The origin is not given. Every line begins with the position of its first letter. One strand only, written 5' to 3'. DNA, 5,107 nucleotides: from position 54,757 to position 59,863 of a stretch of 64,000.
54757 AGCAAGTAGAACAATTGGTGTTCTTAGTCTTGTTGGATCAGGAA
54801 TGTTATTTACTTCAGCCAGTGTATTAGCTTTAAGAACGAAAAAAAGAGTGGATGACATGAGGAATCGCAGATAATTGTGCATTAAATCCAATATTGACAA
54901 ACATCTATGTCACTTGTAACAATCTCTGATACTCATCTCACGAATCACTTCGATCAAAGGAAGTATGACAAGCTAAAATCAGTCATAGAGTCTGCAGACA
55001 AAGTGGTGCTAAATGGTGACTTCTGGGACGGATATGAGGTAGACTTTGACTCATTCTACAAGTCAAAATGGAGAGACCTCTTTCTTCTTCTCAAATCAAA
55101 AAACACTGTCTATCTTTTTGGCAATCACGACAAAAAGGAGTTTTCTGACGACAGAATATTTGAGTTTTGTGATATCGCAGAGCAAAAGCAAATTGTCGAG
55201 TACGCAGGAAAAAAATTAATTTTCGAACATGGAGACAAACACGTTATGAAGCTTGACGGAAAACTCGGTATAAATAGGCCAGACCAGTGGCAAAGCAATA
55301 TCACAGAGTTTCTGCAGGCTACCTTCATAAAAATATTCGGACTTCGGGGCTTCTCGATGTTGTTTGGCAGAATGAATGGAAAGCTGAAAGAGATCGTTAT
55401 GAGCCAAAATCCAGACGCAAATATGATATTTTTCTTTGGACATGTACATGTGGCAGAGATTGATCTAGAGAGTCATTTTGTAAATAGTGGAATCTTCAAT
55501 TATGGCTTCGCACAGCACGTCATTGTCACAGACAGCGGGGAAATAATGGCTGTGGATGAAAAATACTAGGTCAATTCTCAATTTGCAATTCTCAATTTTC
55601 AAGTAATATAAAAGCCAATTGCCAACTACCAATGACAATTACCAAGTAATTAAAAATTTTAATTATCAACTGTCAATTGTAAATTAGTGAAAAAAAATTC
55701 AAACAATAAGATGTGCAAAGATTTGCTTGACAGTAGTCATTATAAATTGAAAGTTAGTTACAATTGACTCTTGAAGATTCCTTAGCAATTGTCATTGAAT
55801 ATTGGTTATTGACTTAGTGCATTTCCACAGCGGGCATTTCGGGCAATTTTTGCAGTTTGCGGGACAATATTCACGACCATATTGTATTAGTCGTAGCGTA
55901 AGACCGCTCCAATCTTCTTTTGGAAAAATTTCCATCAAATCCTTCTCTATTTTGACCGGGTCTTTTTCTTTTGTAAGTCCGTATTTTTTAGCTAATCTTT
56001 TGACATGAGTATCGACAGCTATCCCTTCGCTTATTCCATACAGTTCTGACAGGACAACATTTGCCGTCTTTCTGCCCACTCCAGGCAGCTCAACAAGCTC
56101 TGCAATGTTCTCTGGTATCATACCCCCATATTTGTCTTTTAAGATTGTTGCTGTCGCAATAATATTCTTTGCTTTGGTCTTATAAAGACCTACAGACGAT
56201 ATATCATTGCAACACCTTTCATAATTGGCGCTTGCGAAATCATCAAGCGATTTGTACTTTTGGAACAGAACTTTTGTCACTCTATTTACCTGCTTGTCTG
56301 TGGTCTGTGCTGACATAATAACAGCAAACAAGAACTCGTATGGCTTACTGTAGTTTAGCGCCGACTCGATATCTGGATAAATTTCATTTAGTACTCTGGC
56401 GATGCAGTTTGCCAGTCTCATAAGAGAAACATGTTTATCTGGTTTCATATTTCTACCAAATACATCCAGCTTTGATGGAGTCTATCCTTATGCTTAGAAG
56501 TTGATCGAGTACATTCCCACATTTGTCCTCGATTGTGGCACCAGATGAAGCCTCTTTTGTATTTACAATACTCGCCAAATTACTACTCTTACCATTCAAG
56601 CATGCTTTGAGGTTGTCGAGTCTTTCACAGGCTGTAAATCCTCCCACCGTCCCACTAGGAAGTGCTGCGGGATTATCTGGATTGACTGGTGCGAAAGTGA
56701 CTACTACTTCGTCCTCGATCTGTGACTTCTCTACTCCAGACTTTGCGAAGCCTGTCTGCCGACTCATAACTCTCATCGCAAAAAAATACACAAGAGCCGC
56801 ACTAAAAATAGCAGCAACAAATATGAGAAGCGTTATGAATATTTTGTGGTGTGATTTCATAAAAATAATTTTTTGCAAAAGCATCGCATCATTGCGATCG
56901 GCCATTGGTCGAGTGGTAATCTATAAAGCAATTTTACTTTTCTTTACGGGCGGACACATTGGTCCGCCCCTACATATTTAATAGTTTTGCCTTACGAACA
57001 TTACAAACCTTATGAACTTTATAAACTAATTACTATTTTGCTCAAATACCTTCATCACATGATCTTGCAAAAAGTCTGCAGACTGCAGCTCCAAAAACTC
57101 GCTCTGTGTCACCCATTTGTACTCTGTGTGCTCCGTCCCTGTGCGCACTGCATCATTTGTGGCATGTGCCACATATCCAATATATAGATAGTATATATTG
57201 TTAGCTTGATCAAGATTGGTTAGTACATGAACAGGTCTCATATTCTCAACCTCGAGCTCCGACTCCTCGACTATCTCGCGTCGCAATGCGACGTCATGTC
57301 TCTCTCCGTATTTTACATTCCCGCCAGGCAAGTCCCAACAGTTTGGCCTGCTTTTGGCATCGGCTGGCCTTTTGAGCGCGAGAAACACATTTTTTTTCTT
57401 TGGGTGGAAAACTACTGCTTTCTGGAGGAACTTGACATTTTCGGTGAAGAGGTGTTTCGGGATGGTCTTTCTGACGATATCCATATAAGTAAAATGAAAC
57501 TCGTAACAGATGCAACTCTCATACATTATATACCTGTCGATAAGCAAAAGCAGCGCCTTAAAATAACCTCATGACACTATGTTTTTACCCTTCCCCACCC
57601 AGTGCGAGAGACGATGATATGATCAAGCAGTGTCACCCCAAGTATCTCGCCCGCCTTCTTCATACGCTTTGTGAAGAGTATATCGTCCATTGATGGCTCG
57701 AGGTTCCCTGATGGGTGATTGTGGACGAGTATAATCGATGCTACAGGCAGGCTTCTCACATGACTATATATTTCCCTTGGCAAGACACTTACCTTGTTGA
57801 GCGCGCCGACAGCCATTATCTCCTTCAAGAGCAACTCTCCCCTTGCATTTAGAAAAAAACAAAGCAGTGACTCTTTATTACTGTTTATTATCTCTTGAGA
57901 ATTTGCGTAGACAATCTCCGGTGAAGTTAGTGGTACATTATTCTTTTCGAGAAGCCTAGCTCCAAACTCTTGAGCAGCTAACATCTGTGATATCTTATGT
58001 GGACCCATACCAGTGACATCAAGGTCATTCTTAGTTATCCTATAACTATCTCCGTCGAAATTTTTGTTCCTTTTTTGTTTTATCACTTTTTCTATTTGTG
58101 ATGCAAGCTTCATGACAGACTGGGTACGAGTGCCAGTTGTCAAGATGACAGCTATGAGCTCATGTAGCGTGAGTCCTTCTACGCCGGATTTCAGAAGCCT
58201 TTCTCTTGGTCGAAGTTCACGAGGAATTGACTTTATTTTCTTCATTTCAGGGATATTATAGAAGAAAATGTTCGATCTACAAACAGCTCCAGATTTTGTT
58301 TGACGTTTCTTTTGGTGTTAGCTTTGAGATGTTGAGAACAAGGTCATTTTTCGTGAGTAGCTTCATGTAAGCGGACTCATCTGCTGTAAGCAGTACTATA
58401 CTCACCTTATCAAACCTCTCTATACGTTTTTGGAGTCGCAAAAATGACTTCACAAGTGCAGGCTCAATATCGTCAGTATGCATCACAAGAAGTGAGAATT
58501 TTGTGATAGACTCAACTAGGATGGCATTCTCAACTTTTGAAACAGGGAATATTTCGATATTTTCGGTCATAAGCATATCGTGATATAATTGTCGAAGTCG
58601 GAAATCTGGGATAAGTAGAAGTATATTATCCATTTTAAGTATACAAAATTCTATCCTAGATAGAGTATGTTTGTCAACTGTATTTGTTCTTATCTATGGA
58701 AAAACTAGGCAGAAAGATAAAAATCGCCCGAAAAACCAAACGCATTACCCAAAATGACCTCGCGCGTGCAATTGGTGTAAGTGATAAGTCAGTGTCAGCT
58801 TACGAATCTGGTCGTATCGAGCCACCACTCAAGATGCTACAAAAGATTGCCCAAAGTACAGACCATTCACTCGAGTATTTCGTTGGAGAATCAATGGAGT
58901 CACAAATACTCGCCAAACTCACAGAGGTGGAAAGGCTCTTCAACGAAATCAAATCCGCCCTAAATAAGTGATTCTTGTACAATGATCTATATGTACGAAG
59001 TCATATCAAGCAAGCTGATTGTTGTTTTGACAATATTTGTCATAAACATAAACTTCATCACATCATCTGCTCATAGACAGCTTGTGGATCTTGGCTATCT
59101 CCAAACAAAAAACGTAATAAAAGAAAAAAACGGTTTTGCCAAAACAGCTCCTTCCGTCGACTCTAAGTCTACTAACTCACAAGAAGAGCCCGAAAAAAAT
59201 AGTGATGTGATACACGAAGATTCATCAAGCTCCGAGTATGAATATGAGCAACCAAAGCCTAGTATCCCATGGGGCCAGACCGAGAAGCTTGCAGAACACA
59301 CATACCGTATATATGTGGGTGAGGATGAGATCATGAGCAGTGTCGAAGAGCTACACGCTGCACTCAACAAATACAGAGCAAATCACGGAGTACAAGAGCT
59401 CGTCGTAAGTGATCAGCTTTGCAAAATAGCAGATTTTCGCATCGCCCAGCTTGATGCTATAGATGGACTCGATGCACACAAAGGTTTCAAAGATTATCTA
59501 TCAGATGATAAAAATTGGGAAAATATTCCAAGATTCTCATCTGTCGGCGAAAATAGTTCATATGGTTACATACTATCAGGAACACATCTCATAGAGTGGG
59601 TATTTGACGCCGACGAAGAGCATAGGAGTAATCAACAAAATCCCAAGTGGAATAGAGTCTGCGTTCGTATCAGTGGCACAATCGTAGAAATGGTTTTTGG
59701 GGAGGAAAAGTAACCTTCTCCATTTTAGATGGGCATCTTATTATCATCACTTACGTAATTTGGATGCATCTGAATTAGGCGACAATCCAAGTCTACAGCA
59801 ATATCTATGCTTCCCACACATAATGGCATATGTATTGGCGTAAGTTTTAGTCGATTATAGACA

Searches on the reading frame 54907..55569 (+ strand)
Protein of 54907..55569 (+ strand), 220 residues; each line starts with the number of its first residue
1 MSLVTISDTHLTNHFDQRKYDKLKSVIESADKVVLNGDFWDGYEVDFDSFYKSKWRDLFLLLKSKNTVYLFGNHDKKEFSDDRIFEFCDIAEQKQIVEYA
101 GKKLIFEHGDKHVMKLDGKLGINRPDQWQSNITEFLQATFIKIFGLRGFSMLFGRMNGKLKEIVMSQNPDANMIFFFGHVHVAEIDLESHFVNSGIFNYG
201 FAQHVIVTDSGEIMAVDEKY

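Call 70: search_protein_families(library=pfam, max_evalue=0.01, proteins=[window:54907-55569:+])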
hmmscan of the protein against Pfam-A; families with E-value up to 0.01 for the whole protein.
window:54907-55569:+ (220 aa): 2 families
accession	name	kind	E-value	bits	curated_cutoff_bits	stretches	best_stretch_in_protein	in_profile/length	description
PF00149.33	Metallophos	-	4.9e-11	43.8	21.5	1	2-182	2-190/191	Calcineurin-like phosphoesterase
PF12850.12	Metallophos_2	-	9.9e-11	42.3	27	1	1-195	1-133/154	Calcineurin-like phosphoesterase superfamily domain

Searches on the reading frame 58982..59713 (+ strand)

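Call 70: search_protein_families(library=pfam, max_evalue=0.01, proteins=[window:58982-59713:+])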
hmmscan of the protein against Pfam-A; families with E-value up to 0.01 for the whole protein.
window:58982-59713:+ (243 aa): 1 family
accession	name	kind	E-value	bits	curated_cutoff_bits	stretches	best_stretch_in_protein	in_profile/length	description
PF00188.32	CAP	-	0.00033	21.9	21.1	1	126-206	2-75/117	Cysteine-rich secretory protein family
